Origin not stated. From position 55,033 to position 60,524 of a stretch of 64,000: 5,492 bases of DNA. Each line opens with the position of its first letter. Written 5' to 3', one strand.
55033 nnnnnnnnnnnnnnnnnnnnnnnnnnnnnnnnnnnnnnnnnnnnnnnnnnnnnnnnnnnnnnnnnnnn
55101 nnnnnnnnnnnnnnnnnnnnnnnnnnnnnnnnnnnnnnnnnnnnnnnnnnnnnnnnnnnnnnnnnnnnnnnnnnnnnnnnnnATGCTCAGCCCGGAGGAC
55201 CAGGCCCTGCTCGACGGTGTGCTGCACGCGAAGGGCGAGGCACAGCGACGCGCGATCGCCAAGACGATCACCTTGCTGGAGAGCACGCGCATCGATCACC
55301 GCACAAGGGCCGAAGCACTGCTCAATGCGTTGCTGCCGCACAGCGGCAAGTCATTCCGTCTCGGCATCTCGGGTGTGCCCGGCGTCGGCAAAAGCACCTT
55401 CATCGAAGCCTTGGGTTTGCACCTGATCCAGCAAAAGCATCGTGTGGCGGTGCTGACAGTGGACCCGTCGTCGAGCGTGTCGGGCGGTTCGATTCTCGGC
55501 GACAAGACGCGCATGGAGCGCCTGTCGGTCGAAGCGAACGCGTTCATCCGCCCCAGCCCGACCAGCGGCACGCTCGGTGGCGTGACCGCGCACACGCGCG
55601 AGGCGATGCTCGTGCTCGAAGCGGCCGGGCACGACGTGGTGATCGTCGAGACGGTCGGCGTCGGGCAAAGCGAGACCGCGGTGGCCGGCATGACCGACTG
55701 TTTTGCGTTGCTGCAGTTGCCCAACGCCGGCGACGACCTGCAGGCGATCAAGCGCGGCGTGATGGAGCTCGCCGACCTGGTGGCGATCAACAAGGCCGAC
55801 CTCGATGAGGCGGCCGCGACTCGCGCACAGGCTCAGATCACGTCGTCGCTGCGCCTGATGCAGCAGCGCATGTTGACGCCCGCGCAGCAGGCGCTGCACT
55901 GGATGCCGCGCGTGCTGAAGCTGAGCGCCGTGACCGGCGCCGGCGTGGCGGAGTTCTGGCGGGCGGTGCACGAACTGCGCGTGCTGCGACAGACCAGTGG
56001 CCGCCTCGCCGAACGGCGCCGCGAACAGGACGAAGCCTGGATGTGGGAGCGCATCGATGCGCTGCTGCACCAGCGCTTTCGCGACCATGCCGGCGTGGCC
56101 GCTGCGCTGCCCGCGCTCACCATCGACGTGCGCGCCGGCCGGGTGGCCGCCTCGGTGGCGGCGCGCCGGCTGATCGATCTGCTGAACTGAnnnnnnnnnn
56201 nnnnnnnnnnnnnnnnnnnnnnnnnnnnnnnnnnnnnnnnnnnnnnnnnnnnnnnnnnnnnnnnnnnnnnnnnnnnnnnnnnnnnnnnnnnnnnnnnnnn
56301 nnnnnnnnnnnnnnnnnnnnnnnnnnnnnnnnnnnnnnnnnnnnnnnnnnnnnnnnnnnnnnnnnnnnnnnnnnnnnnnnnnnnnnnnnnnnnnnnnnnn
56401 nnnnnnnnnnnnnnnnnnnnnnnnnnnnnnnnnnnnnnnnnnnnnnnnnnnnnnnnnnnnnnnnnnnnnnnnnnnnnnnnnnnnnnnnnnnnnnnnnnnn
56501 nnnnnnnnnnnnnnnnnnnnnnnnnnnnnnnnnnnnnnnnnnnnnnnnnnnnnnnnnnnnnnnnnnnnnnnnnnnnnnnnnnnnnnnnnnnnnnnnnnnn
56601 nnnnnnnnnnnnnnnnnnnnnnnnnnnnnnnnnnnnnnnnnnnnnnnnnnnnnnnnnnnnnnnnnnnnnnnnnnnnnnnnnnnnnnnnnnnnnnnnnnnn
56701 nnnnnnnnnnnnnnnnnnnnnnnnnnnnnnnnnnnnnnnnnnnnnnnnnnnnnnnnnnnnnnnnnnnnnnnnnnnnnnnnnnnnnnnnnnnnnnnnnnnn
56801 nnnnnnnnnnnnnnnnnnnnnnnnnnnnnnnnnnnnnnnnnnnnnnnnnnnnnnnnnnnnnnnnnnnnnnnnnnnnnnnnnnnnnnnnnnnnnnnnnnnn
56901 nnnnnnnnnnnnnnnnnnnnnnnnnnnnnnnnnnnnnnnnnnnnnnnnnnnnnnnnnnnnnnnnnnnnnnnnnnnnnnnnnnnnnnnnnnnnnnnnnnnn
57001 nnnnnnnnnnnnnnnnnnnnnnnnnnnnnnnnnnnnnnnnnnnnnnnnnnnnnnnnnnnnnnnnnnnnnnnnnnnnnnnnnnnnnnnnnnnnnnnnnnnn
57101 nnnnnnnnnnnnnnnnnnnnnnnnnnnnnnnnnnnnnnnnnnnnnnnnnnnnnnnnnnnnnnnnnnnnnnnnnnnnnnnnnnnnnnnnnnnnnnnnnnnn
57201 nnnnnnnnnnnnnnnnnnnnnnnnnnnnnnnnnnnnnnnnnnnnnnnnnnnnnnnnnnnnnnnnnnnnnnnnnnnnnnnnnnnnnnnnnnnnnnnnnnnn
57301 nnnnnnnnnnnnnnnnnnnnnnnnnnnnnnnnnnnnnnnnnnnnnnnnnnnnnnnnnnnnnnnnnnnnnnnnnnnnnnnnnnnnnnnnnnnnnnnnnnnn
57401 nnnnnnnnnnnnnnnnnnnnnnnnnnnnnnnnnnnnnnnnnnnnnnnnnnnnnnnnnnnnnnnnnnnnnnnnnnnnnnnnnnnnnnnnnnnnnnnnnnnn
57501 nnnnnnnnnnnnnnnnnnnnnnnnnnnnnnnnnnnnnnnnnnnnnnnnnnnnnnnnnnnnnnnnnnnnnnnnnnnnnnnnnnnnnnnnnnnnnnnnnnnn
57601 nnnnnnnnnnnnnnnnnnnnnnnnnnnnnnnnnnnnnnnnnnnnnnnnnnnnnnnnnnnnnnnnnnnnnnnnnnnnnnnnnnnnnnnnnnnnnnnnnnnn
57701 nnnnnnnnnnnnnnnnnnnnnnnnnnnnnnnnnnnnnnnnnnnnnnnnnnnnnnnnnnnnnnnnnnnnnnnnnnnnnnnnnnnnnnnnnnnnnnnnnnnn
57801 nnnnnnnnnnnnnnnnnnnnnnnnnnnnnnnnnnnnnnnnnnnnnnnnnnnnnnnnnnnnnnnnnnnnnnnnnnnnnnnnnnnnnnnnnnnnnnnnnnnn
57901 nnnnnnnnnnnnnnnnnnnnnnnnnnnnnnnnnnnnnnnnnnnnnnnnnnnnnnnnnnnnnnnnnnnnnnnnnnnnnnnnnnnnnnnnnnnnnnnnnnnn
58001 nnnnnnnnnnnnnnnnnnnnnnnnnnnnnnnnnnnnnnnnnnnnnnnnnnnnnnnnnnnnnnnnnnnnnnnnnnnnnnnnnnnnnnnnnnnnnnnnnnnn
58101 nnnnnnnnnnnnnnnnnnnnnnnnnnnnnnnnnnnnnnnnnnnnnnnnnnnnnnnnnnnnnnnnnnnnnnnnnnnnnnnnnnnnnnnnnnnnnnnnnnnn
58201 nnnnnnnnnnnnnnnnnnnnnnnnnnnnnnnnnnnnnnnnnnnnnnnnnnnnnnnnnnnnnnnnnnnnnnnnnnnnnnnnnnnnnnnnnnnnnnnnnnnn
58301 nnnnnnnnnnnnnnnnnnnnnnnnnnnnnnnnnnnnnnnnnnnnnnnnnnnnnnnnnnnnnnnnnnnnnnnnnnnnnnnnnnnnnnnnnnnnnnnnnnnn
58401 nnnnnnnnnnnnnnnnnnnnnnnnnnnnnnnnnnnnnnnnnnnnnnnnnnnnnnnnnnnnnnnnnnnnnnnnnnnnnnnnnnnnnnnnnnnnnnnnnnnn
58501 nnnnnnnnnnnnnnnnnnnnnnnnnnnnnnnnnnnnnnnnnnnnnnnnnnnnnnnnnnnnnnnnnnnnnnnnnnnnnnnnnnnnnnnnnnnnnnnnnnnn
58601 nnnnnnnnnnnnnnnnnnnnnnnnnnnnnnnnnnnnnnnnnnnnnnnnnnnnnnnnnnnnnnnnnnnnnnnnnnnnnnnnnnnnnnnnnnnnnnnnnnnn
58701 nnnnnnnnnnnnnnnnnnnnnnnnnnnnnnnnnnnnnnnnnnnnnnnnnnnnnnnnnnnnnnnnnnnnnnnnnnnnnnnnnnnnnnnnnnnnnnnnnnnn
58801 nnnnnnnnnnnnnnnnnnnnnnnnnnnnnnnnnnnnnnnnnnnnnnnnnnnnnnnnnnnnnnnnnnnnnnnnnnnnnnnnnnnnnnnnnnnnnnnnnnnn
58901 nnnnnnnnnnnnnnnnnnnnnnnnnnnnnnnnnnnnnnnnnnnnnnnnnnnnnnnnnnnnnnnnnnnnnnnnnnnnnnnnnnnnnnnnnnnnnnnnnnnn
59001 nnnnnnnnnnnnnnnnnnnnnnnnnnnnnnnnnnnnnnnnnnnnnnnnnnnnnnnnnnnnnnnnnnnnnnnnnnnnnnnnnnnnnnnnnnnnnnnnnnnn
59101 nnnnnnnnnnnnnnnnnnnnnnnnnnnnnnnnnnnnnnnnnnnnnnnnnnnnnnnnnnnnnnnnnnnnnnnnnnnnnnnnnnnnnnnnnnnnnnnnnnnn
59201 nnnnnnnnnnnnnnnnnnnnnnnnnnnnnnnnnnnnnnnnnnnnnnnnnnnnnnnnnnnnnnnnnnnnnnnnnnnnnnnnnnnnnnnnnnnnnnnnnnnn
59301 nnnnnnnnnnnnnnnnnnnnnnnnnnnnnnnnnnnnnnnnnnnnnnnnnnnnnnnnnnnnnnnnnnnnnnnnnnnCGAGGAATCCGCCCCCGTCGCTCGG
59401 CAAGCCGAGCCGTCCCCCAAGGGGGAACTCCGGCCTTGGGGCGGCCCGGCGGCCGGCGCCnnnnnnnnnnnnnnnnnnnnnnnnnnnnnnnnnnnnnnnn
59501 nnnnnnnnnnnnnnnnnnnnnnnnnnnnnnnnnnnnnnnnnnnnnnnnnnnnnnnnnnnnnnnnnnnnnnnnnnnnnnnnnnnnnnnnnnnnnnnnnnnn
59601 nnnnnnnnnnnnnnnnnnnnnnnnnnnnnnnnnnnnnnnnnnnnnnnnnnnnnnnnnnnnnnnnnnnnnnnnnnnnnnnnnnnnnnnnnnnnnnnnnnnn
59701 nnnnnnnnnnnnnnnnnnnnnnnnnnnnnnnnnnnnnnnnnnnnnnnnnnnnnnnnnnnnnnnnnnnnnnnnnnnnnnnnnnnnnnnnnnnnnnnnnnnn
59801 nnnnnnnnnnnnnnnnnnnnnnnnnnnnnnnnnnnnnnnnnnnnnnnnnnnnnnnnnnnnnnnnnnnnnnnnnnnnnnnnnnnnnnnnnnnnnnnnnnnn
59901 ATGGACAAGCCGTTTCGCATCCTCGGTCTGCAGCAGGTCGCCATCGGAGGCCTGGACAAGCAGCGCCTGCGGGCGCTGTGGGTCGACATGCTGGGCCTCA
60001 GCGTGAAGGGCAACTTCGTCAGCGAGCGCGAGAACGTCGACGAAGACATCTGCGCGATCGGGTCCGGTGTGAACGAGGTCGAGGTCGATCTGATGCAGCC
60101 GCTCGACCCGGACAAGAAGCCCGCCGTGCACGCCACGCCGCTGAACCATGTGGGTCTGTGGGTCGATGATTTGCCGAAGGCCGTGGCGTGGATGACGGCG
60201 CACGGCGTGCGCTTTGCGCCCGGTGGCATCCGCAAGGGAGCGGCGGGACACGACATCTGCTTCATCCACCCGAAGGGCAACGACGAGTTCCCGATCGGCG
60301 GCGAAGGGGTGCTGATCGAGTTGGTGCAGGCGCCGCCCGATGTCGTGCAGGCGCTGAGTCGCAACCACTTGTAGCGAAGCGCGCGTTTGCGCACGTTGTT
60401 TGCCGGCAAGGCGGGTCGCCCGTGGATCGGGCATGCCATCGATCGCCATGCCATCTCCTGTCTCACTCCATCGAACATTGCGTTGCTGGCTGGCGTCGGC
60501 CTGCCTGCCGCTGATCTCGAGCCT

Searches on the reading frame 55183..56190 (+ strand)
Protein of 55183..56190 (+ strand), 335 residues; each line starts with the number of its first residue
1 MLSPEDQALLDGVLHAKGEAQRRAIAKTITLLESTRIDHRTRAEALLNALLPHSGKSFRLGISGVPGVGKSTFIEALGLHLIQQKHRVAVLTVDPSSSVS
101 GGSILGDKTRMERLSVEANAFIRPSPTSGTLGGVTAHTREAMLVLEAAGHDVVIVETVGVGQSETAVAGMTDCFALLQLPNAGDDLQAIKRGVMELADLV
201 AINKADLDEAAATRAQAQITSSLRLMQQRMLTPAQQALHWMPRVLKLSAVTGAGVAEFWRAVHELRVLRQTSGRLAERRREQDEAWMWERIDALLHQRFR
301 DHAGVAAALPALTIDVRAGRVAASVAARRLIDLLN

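Call 19: find_encoding_contigs(protein=window:55183-56190:+, flank=10000, max_places=8)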
Protein window:55183-56190:+ (335 aa): no gene with exactly this product is on record in the collection.

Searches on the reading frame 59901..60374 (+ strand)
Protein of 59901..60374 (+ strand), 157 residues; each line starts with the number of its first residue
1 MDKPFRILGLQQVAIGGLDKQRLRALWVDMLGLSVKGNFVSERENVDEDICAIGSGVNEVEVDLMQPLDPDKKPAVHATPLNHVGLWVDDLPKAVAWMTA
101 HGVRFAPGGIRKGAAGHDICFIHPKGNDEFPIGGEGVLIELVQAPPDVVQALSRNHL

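Call 18: find_encoding_contigs(protein=window:59901-60374:+, flank=10000, max_places=8)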
Protein window:59901-60374:+ (157 aa): no gene with exactly this product is on record in the collection.
